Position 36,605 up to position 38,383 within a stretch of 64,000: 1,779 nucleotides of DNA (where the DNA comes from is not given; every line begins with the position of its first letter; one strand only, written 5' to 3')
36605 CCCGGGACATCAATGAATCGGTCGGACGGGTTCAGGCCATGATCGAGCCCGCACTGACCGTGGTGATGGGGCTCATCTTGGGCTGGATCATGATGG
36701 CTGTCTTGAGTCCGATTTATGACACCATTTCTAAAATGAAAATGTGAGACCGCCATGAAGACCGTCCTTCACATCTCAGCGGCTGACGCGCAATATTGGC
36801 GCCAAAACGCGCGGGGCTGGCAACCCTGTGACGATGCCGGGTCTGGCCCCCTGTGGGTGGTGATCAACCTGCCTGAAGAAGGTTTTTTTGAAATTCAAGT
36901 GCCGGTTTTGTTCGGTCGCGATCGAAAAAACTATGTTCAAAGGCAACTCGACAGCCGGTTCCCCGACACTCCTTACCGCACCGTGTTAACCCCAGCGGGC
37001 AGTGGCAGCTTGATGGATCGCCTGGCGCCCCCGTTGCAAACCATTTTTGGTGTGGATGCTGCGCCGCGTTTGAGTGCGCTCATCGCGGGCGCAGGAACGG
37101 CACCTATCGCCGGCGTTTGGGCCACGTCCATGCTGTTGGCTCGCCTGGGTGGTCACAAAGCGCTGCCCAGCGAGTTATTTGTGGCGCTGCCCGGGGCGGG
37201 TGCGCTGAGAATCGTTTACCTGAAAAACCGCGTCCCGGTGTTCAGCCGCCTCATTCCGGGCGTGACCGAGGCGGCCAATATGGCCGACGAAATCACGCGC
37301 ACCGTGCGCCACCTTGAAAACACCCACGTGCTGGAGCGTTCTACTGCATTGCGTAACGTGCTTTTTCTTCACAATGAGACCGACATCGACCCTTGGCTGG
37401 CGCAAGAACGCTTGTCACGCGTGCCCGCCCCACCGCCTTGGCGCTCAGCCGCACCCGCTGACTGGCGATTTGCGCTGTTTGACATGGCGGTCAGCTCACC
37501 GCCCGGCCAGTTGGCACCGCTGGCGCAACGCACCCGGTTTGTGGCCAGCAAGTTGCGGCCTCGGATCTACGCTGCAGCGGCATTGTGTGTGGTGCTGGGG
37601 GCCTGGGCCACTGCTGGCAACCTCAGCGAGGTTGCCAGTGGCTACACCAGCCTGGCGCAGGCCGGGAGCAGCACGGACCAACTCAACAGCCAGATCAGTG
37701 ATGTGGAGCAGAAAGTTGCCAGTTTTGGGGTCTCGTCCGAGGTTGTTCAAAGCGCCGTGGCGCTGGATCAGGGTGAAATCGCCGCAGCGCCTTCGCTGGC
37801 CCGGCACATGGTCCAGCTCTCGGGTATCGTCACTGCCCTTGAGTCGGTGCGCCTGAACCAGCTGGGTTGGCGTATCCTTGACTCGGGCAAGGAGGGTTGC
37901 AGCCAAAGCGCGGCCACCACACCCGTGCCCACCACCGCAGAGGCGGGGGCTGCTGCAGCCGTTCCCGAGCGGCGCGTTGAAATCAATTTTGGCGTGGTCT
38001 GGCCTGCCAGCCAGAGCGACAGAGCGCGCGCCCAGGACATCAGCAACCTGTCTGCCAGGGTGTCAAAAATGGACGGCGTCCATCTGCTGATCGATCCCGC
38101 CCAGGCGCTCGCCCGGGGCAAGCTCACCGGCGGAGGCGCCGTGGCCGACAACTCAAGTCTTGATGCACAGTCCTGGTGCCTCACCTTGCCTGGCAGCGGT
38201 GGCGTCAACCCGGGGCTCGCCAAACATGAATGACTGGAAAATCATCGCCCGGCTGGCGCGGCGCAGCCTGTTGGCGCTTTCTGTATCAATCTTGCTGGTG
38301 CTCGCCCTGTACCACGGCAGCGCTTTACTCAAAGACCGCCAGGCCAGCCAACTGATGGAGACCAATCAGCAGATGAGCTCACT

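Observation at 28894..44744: Second, self-contained type IV filament locus (MSHA/T2SS-like) with an embedded two-component system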

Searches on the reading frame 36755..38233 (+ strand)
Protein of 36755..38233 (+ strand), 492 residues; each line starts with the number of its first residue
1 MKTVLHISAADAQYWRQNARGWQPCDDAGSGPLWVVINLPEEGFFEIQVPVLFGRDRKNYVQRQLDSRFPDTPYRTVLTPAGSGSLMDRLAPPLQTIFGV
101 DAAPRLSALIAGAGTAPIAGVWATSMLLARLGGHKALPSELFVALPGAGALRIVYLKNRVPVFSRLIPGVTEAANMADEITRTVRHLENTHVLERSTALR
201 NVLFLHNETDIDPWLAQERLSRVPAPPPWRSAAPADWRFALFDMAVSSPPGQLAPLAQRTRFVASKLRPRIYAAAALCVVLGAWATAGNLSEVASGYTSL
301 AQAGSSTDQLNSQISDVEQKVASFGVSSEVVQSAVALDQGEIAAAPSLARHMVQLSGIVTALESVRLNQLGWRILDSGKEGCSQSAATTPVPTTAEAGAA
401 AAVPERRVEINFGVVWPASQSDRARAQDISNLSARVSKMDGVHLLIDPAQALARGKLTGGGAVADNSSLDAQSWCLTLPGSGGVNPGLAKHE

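Call 4: search_protein_families(library=pfam, proteins=[window:36755-38233:+], max_evalue=0.01)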
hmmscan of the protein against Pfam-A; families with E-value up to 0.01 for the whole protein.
window:36755-38233:+ (492 aa): 0 families

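Call 6: search_protein_families(library=ncbifam, proteins=[window:36755-38233:+], max_evalue=0.01)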
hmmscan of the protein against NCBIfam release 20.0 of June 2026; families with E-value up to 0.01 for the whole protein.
window:36755-38233:+ (492 aa): 0 families

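Call 10: find_homologous_proteins(query=window:36755-38233:+)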
Query window:36755-38233:+ (492 aa): 111 proteins with E <= 0.001 among 8000 candidates.
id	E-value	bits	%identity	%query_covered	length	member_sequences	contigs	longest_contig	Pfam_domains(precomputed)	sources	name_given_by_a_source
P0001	0.0e+0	1035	95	100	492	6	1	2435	-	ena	-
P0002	0.0e+0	1010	93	100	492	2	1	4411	-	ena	-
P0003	5.0e-279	944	87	100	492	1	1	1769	-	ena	-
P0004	4.2e-179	614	59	98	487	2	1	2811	-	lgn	-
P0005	1.2e-173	596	57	98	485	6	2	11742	-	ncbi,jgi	jgi:hypothetical protein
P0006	1.6e-173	596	56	98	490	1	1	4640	-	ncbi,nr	ncbi:MAG: hypothetical protein PHH58_15390 [Rhodoferax sp.]|nr:hypothetical protein [Rhodoferax sp.]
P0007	2.4e-171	589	56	97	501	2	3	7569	-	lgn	-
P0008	4.6e-163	562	56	99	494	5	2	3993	-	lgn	-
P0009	3.3e-147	509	50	99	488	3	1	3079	-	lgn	-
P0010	3.5e-145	503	51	98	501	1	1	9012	-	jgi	-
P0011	4.1e-144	499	50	98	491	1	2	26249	-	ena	-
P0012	5.1e-143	495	51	97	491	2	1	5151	-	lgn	-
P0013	1.1e-142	494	49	97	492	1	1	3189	-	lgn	-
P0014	1.3e-142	494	48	97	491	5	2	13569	-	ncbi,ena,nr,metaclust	ncbi:MAG: hypothetical protein A2496_08800 [Burkholderiales bacterium RIFOXYC12_FULL_60_6]|nr:MAG: h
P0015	1.4e-141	491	50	98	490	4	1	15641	-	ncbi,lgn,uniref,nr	ncbi:MAG: hypothetical protein GZ093_16235 [Rhodoferax sp.]|uniref:hypothetical protein n=1 Tax=Rhod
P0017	1.0e-140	488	51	98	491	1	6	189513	-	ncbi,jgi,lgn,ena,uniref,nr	ncbi:MAG: hypothetical protein KJ614_03860 [Gammaproteobacteria bacterium]|uniref:hypothetical prote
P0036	5.7e-129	449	46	98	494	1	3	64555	-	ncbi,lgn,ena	-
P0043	6.0e-122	426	47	97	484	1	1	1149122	-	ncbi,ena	-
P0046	4.4e-121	423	46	97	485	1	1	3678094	-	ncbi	-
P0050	3.3e-118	414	45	97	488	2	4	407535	-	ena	-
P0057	4.2e-101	357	40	98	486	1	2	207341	-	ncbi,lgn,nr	ncbi:MAG: hypothetical protein Q8M11_03265 [Sulfuritalea sp.]|nr:hypothetical protein [Sulfuritalea 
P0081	5.2e-91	324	36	98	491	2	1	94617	-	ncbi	-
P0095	1.9e-87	312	38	97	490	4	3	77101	-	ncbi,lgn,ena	-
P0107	9.6e-76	274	37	97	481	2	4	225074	-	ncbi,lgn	-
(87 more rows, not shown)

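Call 13: find_related_loci(query=A1, collection=genome_contigs, flank=10000)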
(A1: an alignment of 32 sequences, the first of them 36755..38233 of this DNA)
Query A1 (492 aa) in genome_contigs; peptide patterns used: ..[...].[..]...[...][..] (x = any residue, [..] = any of these).
36 stretches matched a pattern; 30 encode a relative of the query (tblastn E <= 1e-3); 30 distinct loci.
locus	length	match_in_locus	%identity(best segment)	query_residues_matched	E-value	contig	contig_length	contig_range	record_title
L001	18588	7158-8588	51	1-480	4e-149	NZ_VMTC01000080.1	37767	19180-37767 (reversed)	MAG: Rhodoferax sp. isolate S3_26 k141_50594, whole genome shotgun sequence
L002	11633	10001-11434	50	1-480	8e-142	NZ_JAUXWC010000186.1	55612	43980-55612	MAG: Rhodoferax sp. isolate C15_maxbin.065_sub C15_k141_438626, whole genome shotgun sequence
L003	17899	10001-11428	49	1-480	1e-140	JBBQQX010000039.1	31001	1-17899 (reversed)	MAG: Burkholderiales bacterium isolate Co_metawrap_1618 Cmw_1618_k141_29595655_length_31001_cov_28.6110, whole genome sh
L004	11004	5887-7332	47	1-479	9e-141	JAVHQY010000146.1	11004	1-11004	MAG: Rhodoferax sp. isolate WB02no5_60_38 NODE_4495_length_11004_cov_18.767285, whole genome shotgun sequence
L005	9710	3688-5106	49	1-479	9e-135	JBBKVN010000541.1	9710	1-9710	MAG: Rhodoferax sp. isolate metabat_bins.73 k119_915218, whole genome shotgun sequence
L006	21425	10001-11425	48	1-481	2e-133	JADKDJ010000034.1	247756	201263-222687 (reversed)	MAG: Candidatus Rhodoferax odensensis isolate OdNW_18-Q3-R42-56_BAT3C.399 tig00219812-10-2470060, whole genome shotgun s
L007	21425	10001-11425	48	1-481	8e-133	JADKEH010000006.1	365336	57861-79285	MAG: Candidatus Rhodoferax randersensis isolate Rand_18-Q3-R56-63_BAT3C.105_sub tig00001640-10-3662450, whole genome sho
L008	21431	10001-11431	46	1-480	2e-126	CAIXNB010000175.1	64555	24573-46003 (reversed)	MAG: uncultured beta proteobacterium isolate I2_bin-134 genome assembly, contig: bin-134:175/231, whole genome shotgun s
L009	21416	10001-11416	47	1-479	2e-125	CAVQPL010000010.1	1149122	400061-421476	MAG: uncultured beta proteobacterium isolate MFD09964.bin.2.268 genome assembly, contig: contig_6210, whole genome shotg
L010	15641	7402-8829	50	1-480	3e-145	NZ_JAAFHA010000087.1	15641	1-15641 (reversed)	MAG: Rhodoferax sp. isolate Bin2_7 scaffold_1503, whole genome shotgun sequence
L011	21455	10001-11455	37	1-486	7e-107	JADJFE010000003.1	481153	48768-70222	MAG: Candidatus Aalborgicola bjergmarkensis isolate Bjer_18-Q3-R1-45_BATAC.458 tig00002101-10-4805680, whole genome shot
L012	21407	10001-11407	40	1-478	9e-105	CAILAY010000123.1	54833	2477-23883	MAG: uncultured beta proteobacterium isolate Ki2-D4_bin-0070 genome assembly, contig: bin-0070:123/200, whole genome sho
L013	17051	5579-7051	39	1-481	1e-98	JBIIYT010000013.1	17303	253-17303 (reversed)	MAG: Rhodoferax sp. isolate ME2005-10-10_3300044625_group2_bin180 Rohwer_bin2241_scaffold_1849_c1, whole genome shotgun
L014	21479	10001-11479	39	1-492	3e-105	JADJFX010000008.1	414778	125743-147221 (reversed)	MAG: Candidatus Rhodoferax bjergmarkensis isolate Bjer_18-Q3-R1-45_MAXAC.141 tig00003561-10-4156730, whole genome shotgu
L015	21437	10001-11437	38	3-485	3e-100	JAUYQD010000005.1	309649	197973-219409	MAG: Rhodoferax sp. isolate C4_metabat.bin.82 C4_k141_536287, whole genome shotgun sequence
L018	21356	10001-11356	40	1-439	7e-94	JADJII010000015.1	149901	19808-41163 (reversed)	MAG: Candidatus Egaibacter danicus isolate Ega_18-Q3-R5-49_MAXAC.062 tig00007420-10-1496440, whole genome shotgun sequen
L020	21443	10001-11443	36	1-480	1e-93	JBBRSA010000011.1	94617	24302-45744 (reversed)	MAG: Burkholderiales bacterium isolate La2_maxbin2.417 La2_maxbin2.417_K_565577L94617_cov_48.2017, whole genome shotgun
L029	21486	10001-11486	40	1-482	8e-53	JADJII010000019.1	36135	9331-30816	MAG: Candidatus Egaibacter danicus isolate Ega_18-Q3-R5-49_MAXAC.062 tig00030744-10-359250, whole genome shotgun sequenc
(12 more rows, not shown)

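Call 19: predict_structure(alignment_id=A1)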
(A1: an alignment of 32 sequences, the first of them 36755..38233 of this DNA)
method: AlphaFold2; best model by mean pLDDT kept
length: 492 residues; sequences in the alignment: 32
mean_pLDDT: 80.9   pTM: 0.59
mean pLDDT of the five models: 80.9, 79.6, 79.5, 79.4, 76.1
residues with pLDDT >= 90: 207; 70-90: 194; 50-70: 49; < 50: 42
segments of 3 or more residues with pLDDT < 50: 384-403, 459-468, 482-492
pLDDT, mean of each block of 10 residues (from residue 1): 92 93 91 94 92 89 94 91 70 89 91 90 96 92 92 95 94 94 95 89 88 93 90 84 93 89 90 95 85 74 76 72 60 65 65 83 79 75 43 31 63 82 82 85 82 60 43 79 41 32
secondary structure, 60 per line:
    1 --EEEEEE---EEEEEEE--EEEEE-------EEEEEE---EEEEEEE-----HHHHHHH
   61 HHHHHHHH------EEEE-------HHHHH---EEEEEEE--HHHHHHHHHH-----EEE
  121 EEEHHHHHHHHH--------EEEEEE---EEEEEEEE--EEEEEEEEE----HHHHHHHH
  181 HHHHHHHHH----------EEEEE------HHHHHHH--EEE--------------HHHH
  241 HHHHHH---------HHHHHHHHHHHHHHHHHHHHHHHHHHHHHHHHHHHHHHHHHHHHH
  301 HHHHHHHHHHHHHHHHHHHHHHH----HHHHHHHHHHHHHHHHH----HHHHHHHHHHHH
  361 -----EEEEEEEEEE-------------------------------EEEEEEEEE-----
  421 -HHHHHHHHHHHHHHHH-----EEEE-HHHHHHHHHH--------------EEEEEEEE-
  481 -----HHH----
elements in order: E3-8 E12-18 E21-25 E33-38 E42-48 H54-68 E75-78 H86-90 E94-100 H103-112 E118-123 H124-132 E141-146 E150-157 E160-168 H173-189 E200-204 H211-217 E220-222 H237-246 H256-323 H328-344 H349-360 E366-375 E407-415 H422-437 E443-446 H448-457 E472-479
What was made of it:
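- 36755..38233 (+): g06: GspL / PilM-PilN (MshI)-like protein: cytoplasmic actin-like domain, membrane-spanning and coiled-coil helix, periplasmic ferredoxin-like domain; no sequence family. AF2 pLDDT 80.9 (call 19).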

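Call 21: search_protein_families(library=pfam, proteins=[window:36755-38233:+], max_evalue=10)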
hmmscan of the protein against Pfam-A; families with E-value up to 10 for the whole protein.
window:36755-38233:+ (492 aa): 1 family
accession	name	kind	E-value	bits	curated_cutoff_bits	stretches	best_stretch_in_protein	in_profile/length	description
PF12607.13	DUF3772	-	0.5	10.6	25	1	170-197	8-35/63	Protein of unknown function (DUF3772)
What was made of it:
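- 36755..38233 (+): No Pfam or NCBIfam hit (calls 4, 6, 21).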

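Call 22: fold_search(model_id=the predicted structure, library=pdb)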
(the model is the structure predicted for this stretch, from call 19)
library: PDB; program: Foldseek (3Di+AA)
matches with E <= 10: 1356; with E <= 0.001: 43
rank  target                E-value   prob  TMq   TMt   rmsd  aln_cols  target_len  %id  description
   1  3hrg                  3.4e-08  1.00  0.28  0.46   7.6       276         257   11  Crystal structure of Bacteroides thetaiotaomicron BT_3980, protein with actin-like ATPase fold and unknown function (NP_ (released 2009-06-23)
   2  4pht_Y                8.7e-08  1.00  0.32  0.62   4.8       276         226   10  ATPase GspE in complex with the cytoplasmic domain of GspL from the Vibrio vulnificus type II Secretion system (released 2014-11-26)
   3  5eou_B                9.3e-08  1.00  0.33  0.43   8.8       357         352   11  Pseudomonas aeruginosa PilM:PilN1-12 bound to ATP (released 2016-04-27)
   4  2ych_A                1.3e-07  1.00  0.31  0.42   8.5       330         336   14  PilM-PilN type IV pilus biogenesis complex (released 2011-05-11)
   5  3jc8_Ma               1.7e-07  1.00  0.31  0.41   8.3       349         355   11  Architectural model of the type IVa pilus machine in a piliated state (released 2016-03-16)
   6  4a2a_B                2.3e-07  1.00  0.33  0.41   8.1       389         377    9  Thermotoga maritima FtsA:FtsZ(336-351) (released 2012-04-25)
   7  5eox_B                2.7e-07  1.00  0.31  0.40   8.5       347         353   10  Pseudomonas aeruginosa PilM bound to ADP (released 2016-04-27)
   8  5eq6_B                3.4e-07  1.00  0.29  0.37   9.6       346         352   12  Pseudomonas aeruginosa PilM bound to AMP-PNP (released 2016-04-27)
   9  4pht_X                4.9e-07  1.00  0.31  0.60   5.0       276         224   10  ATPase GspE in complex with the cytoplasmic domain of GspL from the Vibrio vulnificus type II Secretion system (released 2014-11-26)
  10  5eq6_A                5.8e-07  1.00  0.28  0.36   9.8       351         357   11  Pseudomonas aeruginosa PilM bound to AMP-PNP (released 2016-04-27)
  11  5eoy_A                6.2e-07  1.00  0.27  0.35   8.6       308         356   10  Pseudomonas aeruginosa SeMet-PilM bound to ADP (released 2016-04-27)
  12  5eoy_B                8.8e-07  1.00  0.29  0.37   8.7       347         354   11  Pseudomonas aeruginosa SeMet-PilM bound to ADP (released 2016-04-27)
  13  4a2b                  9.3e-07  1.00  0.32  0.39   9.0       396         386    9  Thermotoga maritima FtsA with ATP gamma S (released 2012-04-25)
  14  5eou_A                1.5e-06  1.00  0.34  0.47   6.9       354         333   12  Pseudomonas aeruginosa PilM:PilN1-12 bound to ATP (released 2016-04-27)
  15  4a2a_A                1.7e-06  1.00  0.23  0.29  11.8       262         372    8  Thermotoga maritima FtsA:FtsZ(336-351) (released 2012-04-25)
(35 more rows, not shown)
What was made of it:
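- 36755..38233 (+): Foldseek: GspL cytoplasmic domain 4pht_Y (TM 0.62), PilM 5eou and 2ych (call 22).
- g06 has the one-polypeptide GspL architecture, and its cytoplasmic domain gives the highest target TM-score with GspL (0.62, call 22).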

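Call 29: search_protein_representatives(alignment_id=A1)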
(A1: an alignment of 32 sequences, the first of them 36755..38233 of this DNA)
Query: 32 sequences, 487 profile positions. Proteins with E-value up to 0.001 (for the whole library): 1350; up to 1e-10: 730; up to 1e-30: 116. The best 150 are listed.
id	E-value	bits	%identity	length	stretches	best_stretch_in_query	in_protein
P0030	8.7e-193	658.0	-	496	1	1-483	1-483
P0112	3.8e-180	616.3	-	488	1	1-484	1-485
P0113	5.0e-178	609.3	-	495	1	1-483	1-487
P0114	3.1e-171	587.0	-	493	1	1-485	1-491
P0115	1.3e-170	584.9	-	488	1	1-482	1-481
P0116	1.7e-169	581.2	-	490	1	1-482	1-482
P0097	8.0e-167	572.4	-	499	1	1-483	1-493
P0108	1.3e-166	571.7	-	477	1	1-483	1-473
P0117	4.5e-166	569.9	-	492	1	1-481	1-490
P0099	7.9e-162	555.9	-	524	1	2-484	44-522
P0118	2.5e-161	554.3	-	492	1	1-483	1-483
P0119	2.3e-159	547.8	-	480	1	1-480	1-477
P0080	1.4e-155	535.3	-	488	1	1-484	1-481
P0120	4.6e-153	527.0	-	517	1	2-483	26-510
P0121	8.1e-152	522.9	-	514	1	1-482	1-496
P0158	1.9e-69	251.2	-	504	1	4-480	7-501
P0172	3.9e-57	210.6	-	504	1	4-482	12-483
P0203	6.7e-40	153.8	-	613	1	1-480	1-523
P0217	1.7e-32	129.3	-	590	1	1-484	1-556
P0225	1.7e-28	116.2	-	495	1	3-479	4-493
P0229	1.0e-27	113.6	-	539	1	28-469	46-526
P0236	2.4e-26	109.1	-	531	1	16-466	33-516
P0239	5.2e-26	108.0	-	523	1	28-470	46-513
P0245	1.3e-24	103.4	-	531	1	27-474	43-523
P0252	3.0e-24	102.2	-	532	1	20-459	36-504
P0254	1.3e-23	100.0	-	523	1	18-463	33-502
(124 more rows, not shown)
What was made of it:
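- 36755..38233 (+): 111 close and 1350 representative homologues (calls 10, 29).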

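Call 31: search_protein_families(library=pfam, alignment_id=A2, max_evalue=0.01)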
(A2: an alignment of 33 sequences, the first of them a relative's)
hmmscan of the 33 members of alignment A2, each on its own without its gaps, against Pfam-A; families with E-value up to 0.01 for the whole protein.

A. member 1, P0158 (504 aa): 0 families

B. families by the number of members that match (of 33 scanned): 1 family
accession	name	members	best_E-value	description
PF05582.17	Peptidase_U57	1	0.0091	YabG peptidase U57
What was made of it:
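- Tried and rejected: Pfam on 33 more distant g06 relatives: nothing (call 31).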

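Call 32: find_encoding_contigs(protein=P0239, flank=10000, max_places=3)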
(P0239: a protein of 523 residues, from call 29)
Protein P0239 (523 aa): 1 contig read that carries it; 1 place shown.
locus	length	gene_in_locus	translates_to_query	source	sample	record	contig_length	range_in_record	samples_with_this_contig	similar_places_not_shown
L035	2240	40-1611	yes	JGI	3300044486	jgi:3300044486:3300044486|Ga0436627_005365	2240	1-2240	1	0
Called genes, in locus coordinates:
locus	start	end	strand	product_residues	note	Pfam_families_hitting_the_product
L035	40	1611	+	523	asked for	-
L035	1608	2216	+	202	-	-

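Call 33: list_cluster_members(proteins=[P0158, P0172, P0203, P0217, P0225, P0229, P0236, P0245, P0252, P0254])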
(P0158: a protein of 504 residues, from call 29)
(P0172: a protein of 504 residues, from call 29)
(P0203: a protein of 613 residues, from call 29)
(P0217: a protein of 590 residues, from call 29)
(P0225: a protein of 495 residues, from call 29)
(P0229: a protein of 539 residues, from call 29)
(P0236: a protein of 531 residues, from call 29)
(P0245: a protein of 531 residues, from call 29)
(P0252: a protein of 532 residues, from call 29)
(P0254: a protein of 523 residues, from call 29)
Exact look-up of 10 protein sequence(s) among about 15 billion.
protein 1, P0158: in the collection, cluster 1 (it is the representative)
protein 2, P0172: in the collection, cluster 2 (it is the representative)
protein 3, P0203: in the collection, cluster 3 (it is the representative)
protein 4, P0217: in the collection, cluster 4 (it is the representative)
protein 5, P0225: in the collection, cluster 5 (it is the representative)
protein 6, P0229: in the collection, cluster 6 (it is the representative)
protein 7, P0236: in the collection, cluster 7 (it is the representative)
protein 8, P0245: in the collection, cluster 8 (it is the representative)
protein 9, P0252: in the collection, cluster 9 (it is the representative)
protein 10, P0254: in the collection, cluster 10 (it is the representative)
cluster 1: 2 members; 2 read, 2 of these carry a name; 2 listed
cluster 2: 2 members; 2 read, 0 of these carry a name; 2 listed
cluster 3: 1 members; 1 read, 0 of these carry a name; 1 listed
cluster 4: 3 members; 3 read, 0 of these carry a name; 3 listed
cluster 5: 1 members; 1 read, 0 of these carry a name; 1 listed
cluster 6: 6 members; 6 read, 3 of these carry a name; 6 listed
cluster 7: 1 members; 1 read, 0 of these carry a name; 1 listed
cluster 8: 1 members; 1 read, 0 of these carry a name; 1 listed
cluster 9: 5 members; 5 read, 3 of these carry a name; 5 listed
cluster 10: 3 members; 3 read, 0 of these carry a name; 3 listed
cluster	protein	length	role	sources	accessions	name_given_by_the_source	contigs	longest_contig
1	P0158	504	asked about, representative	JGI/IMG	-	hypothetical protein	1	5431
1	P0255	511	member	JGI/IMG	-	hypothetical protein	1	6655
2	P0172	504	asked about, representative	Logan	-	-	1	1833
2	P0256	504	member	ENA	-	-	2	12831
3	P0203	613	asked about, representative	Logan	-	-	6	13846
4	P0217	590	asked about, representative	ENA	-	-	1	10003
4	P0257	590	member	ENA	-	-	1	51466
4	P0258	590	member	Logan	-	-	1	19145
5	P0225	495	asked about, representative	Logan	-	-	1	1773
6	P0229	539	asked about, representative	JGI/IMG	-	hypothetical protein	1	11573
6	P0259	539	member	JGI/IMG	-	hypothetical protein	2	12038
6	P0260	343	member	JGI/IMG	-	hypothetical protein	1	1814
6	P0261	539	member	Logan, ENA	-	-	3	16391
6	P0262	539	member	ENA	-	-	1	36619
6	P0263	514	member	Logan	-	-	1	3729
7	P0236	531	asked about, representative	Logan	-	-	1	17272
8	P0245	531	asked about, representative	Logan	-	-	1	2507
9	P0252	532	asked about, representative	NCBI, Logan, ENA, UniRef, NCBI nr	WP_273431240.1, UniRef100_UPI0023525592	hypothetical protein [Chitinibacter tainanensis] | hypothetical protein n=1 Tax=Chitinibacter tainanensis TaxID=230667 RepID=UPI0023525592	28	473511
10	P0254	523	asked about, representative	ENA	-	-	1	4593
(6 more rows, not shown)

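Call 34: find_encoding_contigs(protein=P0252, flank=10000, max_places=2)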
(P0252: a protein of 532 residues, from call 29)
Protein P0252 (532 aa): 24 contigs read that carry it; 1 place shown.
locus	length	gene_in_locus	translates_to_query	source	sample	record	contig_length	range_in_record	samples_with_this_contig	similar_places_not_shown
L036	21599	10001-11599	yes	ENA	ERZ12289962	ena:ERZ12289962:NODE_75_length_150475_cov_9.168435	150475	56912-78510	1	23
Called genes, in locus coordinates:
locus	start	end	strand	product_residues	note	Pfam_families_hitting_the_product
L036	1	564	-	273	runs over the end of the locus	PF04333:MlaA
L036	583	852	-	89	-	PF01740:STAS, PF13466:STAS_2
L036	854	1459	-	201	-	PF05494:MlaC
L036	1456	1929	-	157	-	PF02470:MlaD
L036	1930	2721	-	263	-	PF02405:MlaE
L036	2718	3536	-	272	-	PF00005:ABC_tran, PF13304:AAA_21 (faint)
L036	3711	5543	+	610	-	PF07655:Secretin_N_2 (weak), PF00263:Secretin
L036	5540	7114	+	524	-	PF13428:TPR_14 (faint), PF07719:TPR_2 (faint), PF13432:TPR_16 (weak), PF00515:TPR_1 (faint), PF13176:TPR_7 (faint), PF14559:TPR_19 (weak)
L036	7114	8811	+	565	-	PF05157:MshEN, PF00437:T2SSE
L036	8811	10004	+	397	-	PF00482:T2SSF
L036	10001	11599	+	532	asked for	-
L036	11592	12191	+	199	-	-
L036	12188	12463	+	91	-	-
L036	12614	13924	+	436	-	PF01943:Polysacc_synt, PF13440:Polysacc_synt_3 (faint)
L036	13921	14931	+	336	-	PF00535:Glycos_transf_2, PF13641:Glyco_tranf_2_3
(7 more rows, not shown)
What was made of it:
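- An EPS cluster lies directly downstream of the core module in Chitinibacter (call 34).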
